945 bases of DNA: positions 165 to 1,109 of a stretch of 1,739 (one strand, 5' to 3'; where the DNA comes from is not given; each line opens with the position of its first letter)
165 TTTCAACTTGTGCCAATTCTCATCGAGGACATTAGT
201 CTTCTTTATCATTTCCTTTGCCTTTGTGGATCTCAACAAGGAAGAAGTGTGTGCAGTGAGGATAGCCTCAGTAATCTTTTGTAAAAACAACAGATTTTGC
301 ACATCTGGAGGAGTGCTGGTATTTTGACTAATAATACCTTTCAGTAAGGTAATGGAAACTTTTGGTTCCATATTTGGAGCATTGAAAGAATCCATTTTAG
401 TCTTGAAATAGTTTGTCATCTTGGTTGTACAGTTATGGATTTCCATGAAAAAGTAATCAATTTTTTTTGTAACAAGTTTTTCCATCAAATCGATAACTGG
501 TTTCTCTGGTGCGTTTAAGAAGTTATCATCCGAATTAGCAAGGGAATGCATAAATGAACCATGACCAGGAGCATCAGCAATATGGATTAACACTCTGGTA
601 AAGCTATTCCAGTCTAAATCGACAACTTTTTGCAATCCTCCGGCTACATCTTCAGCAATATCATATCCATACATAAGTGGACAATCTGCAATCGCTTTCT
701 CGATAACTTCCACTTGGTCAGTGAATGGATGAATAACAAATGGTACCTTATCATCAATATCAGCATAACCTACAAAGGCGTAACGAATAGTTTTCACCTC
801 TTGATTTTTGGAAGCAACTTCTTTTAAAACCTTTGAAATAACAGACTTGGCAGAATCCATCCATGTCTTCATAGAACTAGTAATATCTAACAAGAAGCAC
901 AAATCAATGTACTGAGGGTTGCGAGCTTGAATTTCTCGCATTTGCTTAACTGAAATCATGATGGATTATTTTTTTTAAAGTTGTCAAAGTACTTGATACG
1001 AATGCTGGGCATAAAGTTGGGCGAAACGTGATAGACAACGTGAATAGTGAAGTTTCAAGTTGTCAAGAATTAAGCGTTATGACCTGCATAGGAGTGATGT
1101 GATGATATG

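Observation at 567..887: Non-canonical MIDAS: D-I-T-S-S, G-Y-D and I-A-D-A-P instead of DxSxS / GGT / TDG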

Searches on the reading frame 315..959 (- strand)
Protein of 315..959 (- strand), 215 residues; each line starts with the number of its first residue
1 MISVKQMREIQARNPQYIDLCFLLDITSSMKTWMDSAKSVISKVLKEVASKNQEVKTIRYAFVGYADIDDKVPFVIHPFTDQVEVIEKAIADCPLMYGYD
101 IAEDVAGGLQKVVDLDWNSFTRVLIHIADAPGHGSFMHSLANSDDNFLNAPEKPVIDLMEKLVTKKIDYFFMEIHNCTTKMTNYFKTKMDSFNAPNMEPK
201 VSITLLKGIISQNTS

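Call 34: search_solved_structures(query=A2, max_evalue=10, show_alignments=5)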
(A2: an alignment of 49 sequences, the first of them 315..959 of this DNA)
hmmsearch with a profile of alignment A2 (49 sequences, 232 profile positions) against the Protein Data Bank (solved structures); distinct sequences matched with E-value up to 10: 60.
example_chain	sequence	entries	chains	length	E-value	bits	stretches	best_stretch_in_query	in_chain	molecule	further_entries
9ind_B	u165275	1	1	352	6.6e-05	25.7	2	76-135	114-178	Integrin beta-8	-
8vsd_B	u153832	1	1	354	6.7e-05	25.7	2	76-135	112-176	Integrin beta-8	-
8tcf_B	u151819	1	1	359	7.2e-05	25.6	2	76-135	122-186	Integrin beta-8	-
6om2_B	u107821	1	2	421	0.00012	24.9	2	76-135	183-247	Integrin beta-8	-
6om1_B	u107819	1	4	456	0.00015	24.5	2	76-135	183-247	Integrin beta-8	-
7y1t_B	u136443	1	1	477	0.00017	24.3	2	76-135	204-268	Integrin beta-8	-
6djp_B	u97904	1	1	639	0.00037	23.2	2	76-135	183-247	Integrin beta-8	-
8vs6_B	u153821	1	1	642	0.00038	23.2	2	76-135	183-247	Integrin beta-8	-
6uja_B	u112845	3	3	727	0.00051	22.8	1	76-135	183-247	Integrin beta-8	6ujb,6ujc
5ffg_B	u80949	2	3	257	0.0012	21.6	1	78-135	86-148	Integrin beta-6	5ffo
8tcg_B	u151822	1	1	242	0.0015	21.2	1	78-135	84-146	Integrin beta-6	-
5nem_B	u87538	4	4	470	0.0016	21.2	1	78-135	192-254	Integrin beta-6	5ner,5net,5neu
9xmm_B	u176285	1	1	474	0.0016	21.2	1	78-135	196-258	Integrin beta-6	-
4um9_B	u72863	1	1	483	0.0017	21.1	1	78-135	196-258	Integrin beta-6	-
4um9_D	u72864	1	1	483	0.0017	21.1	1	78-135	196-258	Integrin beta-6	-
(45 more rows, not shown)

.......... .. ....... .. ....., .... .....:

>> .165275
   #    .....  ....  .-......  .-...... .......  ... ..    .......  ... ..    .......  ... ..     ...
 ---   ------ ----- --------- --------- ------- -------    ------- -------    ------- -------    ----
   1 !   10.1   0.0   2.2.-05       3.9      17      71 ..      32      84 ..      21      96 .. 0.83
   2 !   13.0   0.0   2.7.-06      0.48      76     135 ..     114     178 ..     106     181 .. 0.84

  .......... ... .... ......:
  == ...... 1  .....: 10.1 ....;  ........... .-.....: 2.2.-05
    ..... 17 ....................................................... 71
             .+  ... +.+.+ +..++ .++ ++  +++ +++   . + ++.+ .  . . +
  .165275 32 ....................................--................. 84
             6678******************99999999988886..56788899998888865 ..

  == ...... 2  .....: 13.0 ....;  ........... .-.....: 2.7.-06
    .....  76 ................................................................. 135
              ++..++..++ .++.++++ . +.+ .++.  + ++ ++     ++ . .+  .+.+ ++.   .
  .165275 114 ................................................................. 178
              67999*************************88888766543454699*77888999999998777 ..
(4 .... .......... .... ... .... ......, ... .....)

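Call 41: search_protein_families(library=pfam, alignment_id=A2, max_evalue=0.1)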
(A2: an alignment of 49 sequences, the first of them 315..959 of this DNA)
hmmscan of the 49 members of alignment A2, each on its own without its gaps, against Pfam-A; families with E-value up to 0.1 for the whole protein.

A. member 1, window:315-959:- (215 aa): 4 families
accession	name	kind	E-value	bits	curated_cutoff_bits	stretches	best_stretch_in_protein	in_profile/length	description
PF25106.1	VWA_4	-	1.9e-06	28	27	1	20-113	2-89/169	von Willebrand factor A domain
PF00092.34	VWA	-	0.0032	18.2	23.8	1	19-114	1-90/174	von Willebrand factor type A domain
PF20600.3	ExoX-like_C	-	0.015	15.2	26.5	0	6-22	10-26/30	Exodeoxyribonuclease X-like C-terminal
PF00362.24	Integrin_beta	-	0.019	15.1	24.8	1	18-100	6-84/248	Integrin beta chain VWA domain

B. families by the number of members that match (of 49 scanned): 30 families (the first 25 are shown)
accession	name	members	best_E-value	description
PF25106.1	VWA_4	49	2.2e-14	von Willebrand factor A domain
PF13519.12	VWA_2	38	3.4e-10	von Willebrand factor type A domain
PF00092.34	VWA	24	1e-06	von Willebrand factor type A domain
PF00362.24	Integrin_beta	7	0.0035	Integrin beta chain VWA domain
PF20782.3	TssR_VWA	2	4.6e-05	TssR protein VWA domain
PF05762.20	VWA_CoxE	1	0.0011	VWA domain containing CoxE-like protein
PF06133.16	Com_YlbF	1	0.0022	Control of competence regulator ComK, YlbF/YmcA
PF07407.17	Seadorna_VP6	1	0.009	Seadornavirus VP6 protein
PF06203.19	CCT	1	0.01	CCT motif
PF03096.20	Ndr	1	0.011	Ndr family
PF16035.10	Chalcone_2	1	0.012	Chalcone isomerase like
PF20600.3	ExoX-like_C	1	0.015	Exodeoxyribonuclease X-like C-terminal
PF04043.20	PMEI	1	0.018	Plant invertase/pectin methylesterase inhibitor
PF08919.15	F_actin_bind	1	0.032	F-actin binding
PF04176.18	TIP41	1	0.033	TIP41-like family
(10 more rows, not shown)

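Call 66: find_homologous_proteins(query=A2, max_evalue=1e-15)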
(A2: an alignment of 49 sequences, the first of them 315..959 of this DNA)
Query A2 (49 sequences) (215 aa, profile of the alignment): 197 proteins with E <= 1e-15 among 2514 candidates; the best 120 are listed.
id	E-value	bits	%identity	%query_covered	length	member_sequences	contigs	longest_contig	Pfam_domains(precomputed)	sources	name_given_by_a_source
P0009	2.5e-78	281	34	90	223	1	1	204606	PF25106.2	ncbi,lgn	-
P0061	3.6e-76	274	40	87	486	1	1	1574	PF25106.2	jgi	-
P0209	3.9e-76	274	40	87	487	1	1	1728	PF25106.2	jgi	-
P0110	5.2e-76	273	40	79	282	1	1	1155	PF25106.2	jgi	jgi:hypothetical protein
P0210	1.5e-75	272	38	78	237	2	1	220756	PF25106.2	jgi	jgi:hypothetical protein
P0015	3.9e-75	270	37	86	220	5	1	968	PF25106.2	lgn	-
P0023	5.1e-75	270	38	83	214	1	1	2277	PF25106.2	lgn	-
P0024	1.0e-74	269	37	86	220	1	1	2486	PF25106.2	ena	-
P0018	1.9e-74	268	38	78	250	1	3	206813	PF25106.2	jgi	jgi:hypothetical protein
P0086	3.6e-74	267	35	80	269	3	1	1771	PF25106.2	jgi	jgi:hypothetical protein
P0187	6.2e-74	266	33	79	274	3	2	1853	PF25106.2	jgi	-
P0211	6.6e-74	266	39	86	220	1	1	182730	PF25106.2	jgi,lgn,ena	jgi:hypothetical protein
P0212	1.0e-73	266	38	81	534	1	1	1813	PF25106.2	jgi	jgi:hypothetical protein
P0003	1.3e-73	265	40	88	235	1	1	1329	PF25106.2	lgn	-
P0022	1.6e-73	265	38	78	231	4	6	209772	PF25106.2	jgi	jgi:hypothetical protein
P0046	1.9e-73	265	33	80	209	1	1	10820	PF25106.2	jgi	jgi:hypothetical protein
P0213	6.3e-73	263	37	84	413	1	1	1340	PF25106.2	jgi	-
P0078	7.1e-73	263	34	83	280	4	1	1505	PF25106.2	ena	-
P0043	1.0e-72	262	34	78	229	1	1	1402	PF25106.2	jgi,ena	-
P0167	1.2e-72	262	38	79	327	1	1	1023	PF25106.2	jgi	-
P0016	1.8e-72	262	37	86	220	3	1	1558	PF25106.2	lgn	-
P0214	4.1e-72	260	35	81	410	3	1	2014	PF25106.2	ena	-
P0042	5.3e-72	260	36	78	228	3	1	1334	PF25106.2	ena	-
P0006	6.3e-72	260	40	78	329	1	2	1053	PF25106.2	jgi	-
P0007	1.1e-71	259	32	93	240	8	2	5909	PF25106.2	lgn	-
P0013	1.4e-71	259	39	75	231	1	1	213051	PF25106.2,PF13519.13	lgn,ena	-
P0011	1.7e-71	258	32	91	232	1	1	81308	PF25106.2,PF13519.13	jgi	jgi:hypothetical protein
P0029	2.5e-71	258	35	85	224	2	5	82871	PF25106.2,PF13519.13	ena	-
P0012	3.6e-71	257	38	78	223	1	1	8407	PF25106.2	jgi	jgi:hypothetical protein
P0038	9.0e-71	256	33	83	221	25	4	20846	PF25106.2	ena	-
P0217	1.3e-70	256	40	84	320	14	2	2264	PF25106.2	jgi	-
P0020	2.2e-70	255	33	86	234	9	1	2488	PF25106.2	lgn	-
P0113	3.0e-70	254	37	79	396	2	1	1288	PF25106.2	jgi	-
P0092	4.2e-70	254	38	85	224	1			PF25106.2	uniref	uniref:VWFA domain-containing protein n=1 Tax=Panagrolaimus sp. ES5 TaxID=591445 RepID=A0AC34GYA0_9B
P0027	4.3e-70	254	34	86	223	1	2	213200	PF25106.2,PF13519.13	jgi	jgi:hypothetical protein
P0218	5.5e-70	253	31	97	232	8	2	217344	PF25106.2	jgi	jgi:hypothetical protein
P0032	5.8e-70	253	36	85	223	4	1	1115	PF25106.2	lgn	-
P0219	1.3e-69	252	35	81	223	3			PF25106.2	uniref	uniref:VWFA domain-containing protein n=1 Tax=Panagrolaimus davidi TaxID=227884 RepID=A0A914QHB4_9BI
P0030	3.6e-69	251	33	83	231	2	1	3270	PF25106.2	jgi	jgi:hypothetical protein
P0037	4.5e-69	250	33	92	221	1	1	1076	PF25106.2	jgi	jgi:hypothetical protein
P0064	4.7e-69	250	36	86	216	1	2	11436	PF25106.2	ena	-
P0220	6.6e-69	250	36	84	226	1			PF25106.2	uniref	uniref:VWFA domain-containing protein n=1 Tax=Panagrolaimus superbus TaxID=310955 RepID=A0A914Z762_9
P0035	1.3e-68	249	33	85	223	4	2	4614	PF25106.2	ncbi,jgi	jgi:hypothetical protein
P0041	1.3e-68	249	33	85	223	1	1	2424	PF25106.2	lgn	-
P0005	2.2e-68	248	39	83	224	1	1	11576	PF25106.2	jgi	jgi:hypothetical protein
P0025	3.7e-68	247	34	85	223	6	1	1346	PF25106.2,PF13519.13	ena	-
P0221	4.8e-68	247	34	85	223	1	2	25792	PF25106.2,PF13519.13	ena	-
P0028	4.9e-68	247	34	85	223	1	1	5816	PF25106.2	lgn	-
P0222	5.1e-68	247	34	82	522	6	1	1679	PF02816.25,PF25106.2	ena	-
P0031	5.4e-68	247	33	85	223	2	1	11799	PF25106.2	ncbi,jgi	jgi:hypothetical protein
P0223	6.6e-68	247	36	79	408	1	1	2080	PF25106.2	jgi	-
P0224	9.8e-68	246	31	81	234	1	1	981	PF25106.2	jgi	-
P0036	1.0e-67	246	34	85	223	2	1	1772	PF25106.2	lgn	-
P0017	2.2e-67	245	40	77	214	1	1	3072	PF25106.2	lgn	-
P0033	2.6e-67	245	36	85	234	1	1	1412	PF25106.2,PF13519.13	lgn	-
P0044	3.5e-67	244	34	85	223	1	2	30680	PF25106.2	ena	-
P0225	3.6e-67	244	33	87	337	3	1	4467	PF25106.2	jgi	jgi:hypothetical protein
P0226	4.4e-67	244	33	85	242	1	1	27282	PF25106.2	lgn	-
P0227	4.5e-67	244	35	85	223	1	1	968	PF25106.2,PF13519.13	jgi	jgi:hypothetical protein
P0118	4.8e-67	244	33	83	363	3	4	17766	PF25106.2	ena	-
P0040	5.2e-67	244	33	85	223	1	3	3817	PF25106.2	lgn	-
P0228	9.2e-67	243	32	77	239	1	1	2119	PF25106.2,PF13519.13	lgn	-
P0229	2.1e-66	242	35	79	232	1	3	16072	PF25106.2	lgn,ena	-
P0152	3.4e-66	241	36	87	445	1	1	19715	PF26772.1,PF00092.35,PF25106.2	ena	-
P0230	4.4e-66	241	37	79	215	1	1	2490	PF25106.2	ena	-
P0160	6.6e-66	240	32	79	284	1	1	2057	PF25106.2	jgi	-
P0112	8.8e-66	240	37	90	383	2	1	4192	PF25106.2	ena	-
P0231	9.8e-66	240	33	80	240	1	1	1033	PF25106.2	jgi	jgi:hypothetical protein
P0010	1.3e-65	239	38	78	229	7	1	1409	PF25106.2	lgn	-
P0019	2.0e-65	239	40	77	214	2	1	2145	PF25106.2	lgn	-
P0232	2.2e-65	238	33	86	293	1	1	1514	PF00092.35,PF25106.2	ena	-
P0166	4.7e-65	237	33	81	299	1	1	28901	PF25106.2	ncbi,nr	ncbi:hypothetical protein HDU97_005807 [Phlyctochytrium planicorne]|nr:hypothetical protein HDU97_00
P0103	8.5e-65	236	40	83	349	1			PF25106.2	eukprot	eukprot:Anaeramoba_flamelloidesa570872_242.p1 GENE.a570872_242~~a570872_242.p1 ORF type:complete len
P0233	1.7e-64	236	36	83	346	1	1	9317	PF25106.2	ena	-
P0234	1.8e-64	235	35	92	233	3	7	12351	PF25106.2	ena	-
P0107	2.0e-64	235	37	81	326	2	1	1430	PF25106.2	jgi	-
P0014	2.2e-64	235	40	75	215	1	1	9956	PF25106.2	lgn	-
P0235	6.1e-64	234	36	77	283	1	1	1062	PF25106.2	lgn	-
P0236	1.1e-63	233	34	82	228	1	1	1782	PF25106.2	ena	-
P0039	1.5e-63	232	33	87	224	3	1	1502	PF25106.2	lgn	-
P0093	1.9e-63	232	36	85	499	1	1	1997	PF25106.2,PF13519.13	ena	-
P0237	2.7e-63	232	32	79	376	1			PF25106.2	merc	-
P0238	2.8e-63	232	36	87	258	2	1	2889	PF25106.2,PF13519.13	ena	-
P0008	4.2e-63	231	40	80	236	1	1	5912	PF25106.2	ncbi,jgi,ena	jgi:hypothetical protein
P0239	6.8e-63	230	35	85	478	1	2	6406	PF02816.25,PF25106.2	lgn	-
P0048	1.7e-62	229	34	73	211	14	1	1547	PF25106.2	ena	-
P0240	2.5e-62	228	31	93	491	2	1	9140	PF02816.25,PF25106.2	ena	-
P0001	1.5e-61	226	100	96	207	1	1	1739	PF25106.2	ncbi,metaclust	ncbi:predicted protein, partial [Naegleria gruberi]|metaclust:status=active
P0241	2.4e-61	225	36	90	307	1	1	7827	PF00092.35,PF25106.2,PF13519.13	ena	-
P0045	3.3e-61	225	35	75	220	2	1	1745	PF25106.2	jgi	jgi:hypothetical protein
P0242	3.6e-61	225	34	78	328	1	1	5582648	PF25106.2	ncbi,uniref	ncbi:hypothetical protein WJX72_006777 [[Myrmecia] bisecta]|uniref:Hemicentin-1-like von Willebrand 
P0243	7.7e-61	224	34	80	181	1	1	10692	PF25106.2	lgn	-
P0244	9.7e-61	223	33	73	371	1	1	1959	PF25106.2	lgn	-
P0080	6.0e-60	221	40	79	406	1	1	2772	PF25106.2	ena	-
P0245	7.7e-60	220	34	92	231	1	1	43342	PF25106.2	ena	-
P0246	9.0e-60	220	35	81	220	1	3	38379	PF25106.2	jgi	jgi:hypothetical protein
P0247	1.4e-59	219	33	73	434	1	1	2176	PF25106.2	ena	-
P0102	2.5e-59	219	36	87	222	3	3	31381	PF25106.2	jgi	jgi:hypothetical protein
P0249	2.6e-59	219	31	83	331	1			PF25106.2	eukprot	eukprot:jgi/Astpho2/8577/Aster-x0361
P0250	4.8e-59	218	32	78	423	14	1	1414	PF25106.2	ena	-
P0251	5.7e-59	217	31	75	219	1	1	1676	PF25106.2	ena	-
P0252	8.1e-59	217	33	89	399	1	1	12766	PF25106.2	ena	-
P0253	2.9e-58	215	35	82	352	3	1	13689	PF25106.2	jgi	jgi:hypothetical protein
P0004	4.0e-58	215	40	85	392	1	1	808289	PF25106.2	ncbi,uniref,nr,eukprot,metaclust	ncbi:hypothetical protein M427DRAFT_53137 [Gonapodya prolifera JEL478]|uniref:Hemicentin-1-like von 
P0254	7.5e-58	214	31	79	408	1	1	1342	PF25106.2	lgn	-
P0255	1.3e-57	213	34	80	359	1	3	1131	PF25106.2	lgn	-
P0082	1.5e-57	213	38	85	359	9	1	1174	PF25106.2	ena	-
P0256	2.6e-57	212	32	76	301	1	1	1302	PF25106.2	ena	-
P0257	4.1e-57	211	33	91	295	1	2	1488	PF00092.35,PF25106.2,PF13519.13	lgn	-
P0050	4.4e-57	211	33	81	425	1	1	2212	PF02816.25,PF25106.2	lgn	-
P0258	7.4e-57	210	33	76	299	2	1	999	PF25106.2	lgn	-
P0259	8.9e-57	210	31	81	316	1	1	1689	PF25106.2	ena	-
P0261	1.2e-56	210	35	79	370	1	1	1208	PF00092.35,PF25106.2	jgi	jgi:hypothetical protein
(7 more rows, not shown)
